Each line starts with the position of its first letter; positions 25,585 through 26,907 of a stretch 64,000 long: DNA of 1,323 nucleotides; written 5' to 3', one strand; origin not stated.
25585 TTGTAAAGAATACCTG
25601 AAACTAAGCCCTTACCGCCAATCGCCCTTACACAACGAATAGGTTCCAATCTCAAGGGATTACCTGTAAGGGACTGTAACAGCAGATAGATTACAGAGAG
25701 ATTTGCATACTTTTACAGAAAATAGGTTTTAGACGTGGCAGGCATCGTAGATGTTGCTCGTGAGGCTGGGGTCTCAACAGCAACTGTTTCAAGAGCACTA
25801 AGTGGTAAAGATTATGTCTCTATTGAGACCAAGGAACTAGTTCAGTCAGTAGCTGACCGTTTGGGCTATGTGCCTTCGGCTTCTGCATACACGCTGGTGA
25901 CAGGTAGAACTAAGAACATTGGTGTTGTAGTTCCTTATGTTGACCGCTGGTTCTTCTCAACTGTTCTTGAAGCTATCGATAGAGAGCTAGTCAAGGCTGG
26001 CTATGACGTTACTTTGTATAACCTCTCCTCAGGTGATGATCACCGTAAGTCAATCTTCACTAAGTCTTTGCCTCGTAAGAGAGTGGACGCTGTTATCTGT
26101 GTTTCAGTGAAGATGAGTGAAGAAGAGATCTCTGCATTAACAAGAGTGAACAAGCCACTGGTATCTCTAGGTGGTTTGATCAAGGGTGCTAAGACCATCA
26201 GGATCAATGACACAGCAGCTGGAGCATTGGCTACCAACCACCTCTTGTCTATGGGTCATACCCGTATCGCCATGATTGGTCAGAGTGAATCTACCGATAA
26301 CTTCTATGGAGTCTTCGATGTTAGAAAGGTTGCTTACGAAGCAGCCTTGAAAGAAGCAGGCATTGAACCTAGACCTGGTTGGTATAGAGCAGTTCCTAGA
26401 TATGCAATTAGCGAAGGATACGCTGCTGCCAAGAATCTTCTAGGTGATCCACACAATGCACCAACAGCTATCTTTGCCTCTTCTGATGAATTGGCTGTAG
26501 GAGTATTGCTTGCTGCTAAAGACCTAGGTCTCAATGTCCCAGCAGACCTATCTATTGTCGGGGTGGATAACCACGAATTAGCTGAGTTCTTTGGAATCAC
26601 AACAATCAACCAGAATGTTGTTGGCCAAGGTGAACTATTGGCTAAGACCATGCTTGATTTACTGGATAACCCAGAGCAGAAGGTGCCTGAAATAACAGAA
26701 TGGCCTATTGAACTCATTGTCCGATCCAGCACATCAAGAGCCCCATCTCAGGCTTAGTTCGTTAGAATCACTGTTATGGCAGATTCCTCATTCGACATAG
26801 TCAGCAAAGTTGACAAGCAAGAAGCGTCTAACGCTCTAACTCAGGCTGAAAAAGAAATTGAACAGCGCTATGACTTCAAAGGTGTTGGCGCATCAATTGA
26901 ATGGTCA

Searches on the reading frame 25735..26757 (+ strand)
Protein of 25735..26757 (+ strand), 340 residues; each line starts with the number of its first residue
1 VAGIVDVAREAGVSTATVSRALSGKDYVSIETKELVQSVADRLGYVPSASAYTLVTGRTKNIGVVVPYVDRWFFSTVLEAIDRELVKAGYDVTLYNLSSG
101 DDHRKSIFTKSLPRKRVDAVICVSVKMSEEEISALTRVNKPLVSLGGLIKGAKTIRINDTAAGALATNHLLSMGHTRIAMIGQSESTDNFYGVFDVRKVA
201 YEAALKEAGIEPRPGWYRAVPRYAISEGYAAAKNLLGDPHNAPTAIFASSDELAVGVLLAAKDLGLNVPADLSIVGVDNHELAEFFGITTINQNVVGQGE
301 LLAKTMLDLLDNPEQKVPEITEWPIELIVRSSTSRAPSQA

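Call 9: search_protein_families(library=pfam, proteins=[window:25735-26757:+], max_evalue=0.0001)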
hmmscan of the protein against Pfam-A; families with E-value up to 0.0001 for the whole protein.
window:25735-26757:+ (340 aa): 4 families
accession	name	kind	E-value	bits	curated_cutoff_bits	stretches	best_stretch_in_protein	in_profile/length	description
PF13377.12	Peripla_BP_3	-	2.7e-31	109.3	26.5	1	168-333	2-167/167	Periplasmic binding protein-like domain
PF00532.27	Peripla_BP_1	-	1.1e-20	74.7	22.2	1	60-279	2-225/281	Periplasmic binding proteins and sugar binding domain of LacI family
PF00356.27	LacI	-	3.1e-16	59.3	27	1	4-48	2-46/46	Bacterial regulatory proteins, lacI family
PF13407.12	Peripla_BP_4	-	8.4e-07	29.2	35.1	1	62-312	1-256/258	Periplasmic binding protein domain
